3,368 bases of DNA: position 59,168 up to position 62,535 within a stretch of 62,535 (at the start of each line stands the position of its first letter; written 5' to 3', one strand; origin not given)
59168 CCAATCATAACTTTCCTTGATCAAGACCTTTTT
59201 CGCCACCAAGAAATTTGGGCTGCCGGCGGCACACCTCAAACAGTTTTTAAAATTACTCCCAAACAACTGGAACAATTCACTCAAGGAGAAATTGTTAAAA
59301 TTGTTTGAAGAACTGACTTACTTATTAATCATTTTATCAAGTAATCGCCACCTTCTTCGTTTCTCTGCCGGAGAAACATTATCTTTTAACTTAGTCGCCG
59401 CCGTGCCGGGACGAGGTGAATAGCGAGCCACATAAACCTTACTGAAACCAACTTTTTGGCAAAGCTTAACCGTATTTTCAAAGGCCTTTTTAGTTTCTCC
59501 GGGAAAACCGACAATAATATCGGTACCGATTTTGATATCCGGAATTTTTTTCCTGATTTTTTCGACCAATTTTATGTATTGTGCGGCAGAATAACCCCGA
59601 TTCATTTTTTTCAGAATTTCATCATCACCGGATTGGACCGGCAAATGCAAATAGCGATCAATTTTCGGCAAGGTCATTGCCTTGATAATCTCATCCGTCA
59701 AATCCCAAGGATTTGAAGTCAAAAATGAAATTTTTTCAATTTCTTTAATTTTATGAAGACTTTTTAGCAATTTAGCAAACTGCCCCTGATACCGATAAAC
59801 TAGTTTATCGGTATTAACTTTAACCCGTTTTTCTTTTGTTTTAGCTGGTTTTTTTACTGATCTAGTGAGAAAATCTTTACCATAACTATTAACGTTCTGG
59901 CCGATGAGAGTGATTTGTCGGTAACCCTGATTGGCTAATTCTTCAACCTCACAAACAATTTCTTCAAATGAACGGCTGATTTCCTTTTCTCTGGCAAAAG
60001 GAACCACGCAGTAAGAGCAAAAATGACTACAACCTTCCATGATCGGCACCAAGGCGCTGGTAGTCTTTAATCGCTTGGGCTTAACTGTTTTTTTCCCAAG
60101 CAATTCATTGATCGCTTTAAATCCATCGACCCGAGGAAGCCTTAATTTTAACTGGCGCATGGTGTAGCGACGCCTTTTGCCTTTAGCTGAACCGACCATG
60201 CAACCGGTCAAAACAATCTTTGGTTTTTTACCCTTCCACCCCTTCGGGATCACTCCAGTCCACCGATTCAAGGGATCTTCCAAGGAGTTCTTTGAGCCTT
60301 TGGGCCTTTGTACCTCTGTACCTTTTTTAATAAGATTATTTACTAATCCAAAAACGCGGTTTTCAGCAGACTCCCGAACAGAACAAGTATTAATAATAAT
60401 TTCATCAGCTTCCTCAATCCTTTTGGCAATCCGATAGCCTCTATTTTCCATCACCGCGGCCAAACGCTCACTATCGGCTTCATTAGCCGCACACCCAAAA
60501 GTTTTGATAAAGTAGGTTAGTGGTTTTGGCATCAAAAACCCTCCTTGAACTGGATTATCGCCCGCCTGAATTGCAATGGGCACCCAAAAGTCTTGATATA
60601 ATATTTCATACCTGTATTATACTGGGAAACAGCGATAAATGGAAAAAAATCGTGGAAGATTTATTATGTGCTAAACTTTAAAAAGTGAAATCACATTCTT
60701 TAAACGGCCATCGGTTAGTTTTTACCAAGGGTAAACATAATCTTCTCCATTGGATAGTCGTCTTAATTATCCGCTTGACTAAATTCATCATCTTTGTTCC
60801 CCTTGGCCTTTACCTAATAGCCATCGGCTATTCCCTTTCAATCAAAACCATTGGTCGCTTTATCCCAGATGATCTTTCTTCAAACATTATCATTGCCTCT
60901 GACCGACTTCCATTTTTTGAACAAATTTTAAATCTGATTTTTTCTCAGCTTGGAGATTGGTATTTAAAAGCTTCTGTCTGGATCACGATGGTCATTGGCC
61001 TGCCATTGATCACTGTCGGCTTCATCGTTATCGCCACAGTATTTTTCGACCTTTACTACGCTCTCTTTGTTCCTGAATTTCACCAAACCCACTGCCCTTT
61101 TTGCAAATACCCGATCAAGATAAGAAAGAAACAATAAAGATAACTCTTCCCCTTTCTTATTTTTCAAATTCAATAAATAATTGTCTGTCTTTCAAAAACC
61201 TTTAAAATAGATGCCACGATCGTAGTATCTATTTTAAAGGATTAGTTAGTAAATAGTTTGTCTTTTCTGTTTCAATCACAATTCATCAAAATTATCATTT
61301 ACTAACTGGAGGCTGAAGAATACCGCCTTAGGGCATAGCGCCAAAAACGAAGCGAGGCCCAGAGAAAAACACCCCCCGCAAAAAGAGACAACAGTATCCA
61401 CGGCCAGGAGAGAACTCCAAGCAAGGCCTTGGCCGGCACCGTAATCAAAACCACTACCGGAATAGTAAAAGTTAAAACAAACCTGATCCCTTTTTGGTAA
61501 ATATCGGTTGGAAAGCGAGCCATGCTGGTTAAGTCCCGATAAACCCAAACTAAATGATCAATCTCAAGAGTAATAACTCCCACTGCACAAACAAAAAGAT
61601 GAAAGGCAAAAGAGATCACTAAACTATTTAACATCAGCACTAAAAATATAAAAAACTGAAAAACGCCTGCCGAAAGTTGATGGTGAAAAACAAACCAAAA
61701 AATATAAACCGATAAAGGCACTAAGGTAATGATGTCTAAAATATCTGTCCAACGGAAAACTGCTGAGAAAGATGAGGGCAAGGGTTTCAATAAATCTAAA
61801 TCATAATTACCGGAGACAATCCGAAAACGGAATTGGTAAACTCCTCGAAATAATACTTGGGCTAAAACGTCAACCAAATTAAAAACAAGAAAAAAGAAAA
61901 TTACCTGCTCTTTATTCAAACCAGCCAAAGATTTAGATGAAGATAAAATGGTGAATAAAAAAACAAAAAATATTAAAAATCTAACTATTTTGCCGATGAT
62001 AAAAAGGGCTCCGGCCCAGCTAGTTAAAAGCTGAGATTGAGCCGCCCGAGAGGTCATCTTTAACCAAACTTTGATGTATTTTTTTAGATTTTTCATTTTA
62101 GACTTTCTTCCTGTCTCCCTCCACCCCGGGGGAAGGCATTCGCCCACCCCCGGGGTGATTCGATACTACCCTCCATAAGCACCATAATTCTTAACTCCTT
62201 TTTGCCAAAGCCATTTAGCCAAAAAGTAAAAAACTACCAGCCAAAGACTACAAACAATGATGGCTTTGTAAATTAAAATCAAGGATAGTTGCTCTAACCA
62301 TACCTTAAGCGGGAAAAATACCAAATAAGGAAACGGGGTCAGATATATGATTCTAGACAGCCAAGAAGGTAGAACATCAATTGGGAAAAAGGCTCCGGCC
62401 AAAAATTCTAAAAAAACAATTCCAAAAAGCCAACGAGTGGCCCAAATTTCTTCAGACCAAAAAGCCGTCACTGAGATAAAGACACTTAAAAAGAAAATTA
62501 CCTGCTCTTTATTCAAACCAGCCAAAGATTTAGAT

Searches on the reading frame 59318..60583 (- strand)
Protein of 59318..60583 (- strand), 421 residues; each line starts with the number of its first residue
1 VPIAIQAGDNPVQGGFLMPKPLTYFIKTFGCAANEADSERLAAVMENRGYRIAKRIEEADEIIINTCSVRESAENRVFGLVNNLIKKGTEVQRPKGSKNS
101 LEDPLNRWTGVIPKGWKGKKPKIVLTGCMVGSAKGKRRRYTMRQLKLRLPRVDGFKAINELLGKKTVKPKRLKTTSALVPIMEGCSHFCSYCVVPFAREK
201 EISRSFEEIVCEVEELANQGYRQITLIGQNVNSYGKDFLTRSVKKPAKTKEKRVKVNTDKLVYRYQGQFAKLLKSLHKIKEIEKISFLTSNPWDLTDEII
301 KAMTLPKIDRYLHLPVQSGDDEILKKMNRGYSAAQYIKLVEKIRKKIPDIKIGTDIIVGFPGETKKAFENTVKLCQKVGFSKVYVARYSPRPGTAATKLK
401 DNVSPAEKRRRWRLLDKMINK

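Call 20: search_solved_structures(query=window:59318-60583:-, show_alignments=2, max_evalue=0.00001)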
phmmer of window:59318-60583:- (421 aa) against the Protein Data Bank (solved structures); distinct sequences matched with E-value up to 0.00001: 5.
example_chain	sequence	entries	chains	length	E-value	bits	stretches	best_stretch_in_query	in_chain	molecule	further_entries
7mjz_A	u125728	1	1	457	5.5e-59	203.4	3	269-412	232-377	tRNA-2-methylthio-N(6)-dimethylallyladenosine synthase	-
7mjv_A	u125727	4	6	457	6.3e-59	203.2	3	269-412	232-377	tRNA-2-methylthio-N(6)-dimethylallyladenosine synthase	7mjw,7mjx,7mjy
4jc0_A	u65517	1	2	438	4.9e-43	150.8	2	270-412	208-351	Ribosomal protein S12 methylthiotransferase RimO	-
2qgq_A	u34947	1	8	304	3.4e-35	125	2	270-412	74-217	Protein TM_1862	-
9ccb_A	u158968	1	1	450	2.9e-14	56.1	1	272-399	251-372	Radical SAM core domain-containing protein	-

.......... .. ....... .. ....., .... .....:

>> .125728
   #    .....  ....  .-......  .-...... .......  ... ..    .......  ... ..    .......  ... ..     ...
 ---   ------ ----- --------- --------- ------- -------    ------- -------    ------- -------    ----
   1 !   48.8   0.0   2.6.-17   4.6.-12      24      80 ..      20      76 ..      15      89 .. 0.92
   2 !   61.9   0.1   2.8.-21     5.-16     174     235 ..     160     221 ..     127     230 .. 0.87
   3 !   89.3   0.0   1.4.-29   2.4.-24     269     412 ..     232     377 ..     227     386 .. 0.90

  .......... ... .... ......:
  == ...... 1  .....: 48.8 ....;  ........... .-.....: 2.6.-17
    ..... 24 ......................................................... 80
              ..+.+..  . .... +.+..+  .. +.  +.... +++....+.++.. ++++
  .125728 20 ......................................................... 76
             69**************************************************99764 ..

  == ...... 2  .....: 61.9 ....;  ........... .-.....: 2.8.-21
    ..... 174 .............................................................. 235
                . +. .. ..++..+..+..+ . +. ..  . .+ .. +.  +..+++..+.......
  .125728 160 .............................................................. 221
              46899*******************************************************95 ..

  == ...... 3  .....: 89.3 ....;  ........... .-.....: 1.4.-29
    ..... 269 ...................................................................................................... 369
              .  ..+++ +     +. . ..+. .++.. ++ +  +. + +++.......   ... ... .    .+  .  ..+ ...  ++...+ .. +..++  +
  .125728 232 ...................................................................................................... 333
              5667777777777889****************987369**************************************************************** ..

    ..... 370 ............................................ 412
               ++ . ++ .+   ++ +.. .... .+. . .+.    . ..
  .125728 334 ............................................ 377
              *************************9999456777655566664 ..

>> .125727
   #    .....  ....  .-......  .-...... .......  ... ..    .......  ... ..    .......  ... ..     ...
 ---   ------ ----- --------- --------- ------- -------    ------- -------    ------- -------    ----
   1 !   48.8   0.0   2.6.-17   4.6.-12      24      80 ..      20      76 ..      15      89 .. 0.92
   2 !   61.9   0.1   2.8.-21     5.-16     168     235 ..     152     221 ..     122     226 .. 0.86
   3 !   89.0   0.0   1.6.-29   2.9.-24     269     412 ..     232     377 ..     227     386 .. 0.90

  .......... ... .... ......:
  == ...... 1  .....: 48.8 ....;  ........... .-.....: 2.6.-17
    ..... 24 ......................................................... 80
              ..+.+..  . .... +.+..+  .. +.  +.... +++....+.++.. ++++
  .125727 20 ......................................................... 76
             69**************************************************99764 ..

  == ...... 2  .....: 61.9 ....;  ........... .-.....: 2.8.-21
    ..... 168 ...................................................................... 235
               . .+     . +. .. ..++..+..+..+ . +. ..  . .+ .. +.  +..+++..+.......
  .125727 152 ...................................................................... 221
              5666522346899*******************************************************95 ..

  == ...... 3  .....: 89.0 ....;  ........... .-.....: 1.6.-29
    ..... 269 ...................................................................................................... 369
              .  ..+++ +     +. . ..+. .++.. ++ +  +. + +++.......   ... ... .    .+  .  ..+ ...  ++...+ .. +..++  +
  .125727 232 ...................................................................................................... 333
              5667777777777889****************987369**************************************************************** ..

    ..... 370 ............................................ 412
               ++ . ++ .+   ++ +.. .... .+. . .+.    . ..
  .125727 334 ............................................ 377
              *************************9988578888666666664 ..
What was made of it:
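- Checked: That stretch is only about 10 residues longer than in the solved MiaB 7MJZ (call 20).
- Tried and rejected: Only about 10 residues longer than 7MJZ in that stretch (call 20).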

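Call 62: search_protein_families(library=pfam, proteins=[window:59318-60583:-], max_evalue=0.001)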
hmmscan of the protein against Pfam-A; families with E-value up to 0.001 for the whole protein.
window:59318-60583:- (421 aa): 2 families
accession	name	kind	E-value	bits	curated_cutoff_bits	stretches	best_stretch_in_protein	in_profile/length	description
PF04055.27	Radical_SAM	-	8.8e-29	101.2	29.5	1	179-375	1-166/166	Radical SAM superfamily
PF00919.26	UPF0004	-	5.9e-20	71.6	27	1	24-88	2-66/98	Uncharacterized protein family UPF0004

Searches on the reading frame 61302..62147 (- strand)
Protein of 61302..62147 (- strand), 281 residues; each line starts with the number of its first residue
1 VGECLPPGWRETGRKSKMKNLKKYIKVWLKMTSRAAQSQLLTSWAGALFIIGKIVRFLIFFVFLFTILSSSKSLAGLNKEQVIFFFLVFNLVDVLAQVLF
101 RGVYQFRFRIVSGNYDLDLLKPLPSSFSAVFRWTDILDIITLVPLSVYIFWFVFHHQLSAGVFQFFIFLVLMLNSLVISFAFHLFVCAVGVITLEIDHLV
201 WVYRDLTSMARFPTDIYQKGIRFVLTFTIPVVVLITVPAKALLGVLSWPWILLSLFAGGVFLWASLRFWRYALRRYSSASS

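Call 62: search_protein_families(library=pfam, proteins=[window:61302-62147:-], max_evalue=0.001)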
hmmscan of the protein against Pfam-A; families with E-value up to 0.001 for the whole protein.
window:61302-62147:- (281 aa): 1 family
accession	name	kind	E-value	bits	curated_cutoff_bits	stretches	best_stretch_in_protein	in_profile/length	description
PF06182.17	ABC2_membrane_6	-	1.4e-33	117.1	22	1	59-280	6-229/229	ABC-2 family transporter protein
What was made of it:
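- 62111..62169 (-): Intergenic copy (core 62119-62157). It lies between two ABC-2 membrane genes and has the same orientation as the gene downstream. Flanking genes hit PF06182 (call 62).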

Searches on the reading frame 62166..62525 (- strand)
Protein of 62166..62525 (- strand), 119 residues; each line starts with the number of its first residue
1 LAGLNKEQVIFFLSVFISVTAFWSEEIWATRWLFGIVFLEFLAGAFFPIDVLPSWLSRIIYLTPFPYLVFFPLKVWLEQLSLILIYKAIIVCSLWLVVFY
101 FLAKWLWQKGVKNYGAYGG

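Call 62: search_protein_families(library=pfam, proteins=[window:62166-62525:-], max_evalue=0.001)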
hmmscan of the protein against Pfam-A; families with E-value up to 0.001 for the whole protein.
window:62166-62525:- (119 aa): 1 family
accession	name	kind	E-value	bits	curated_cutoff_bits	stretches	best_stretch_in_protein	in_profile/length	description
PF06182.17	ABC2_membrane_6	-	1.8e-08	34.9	22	1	10-117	127-228/229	ABC-2 family transporter protein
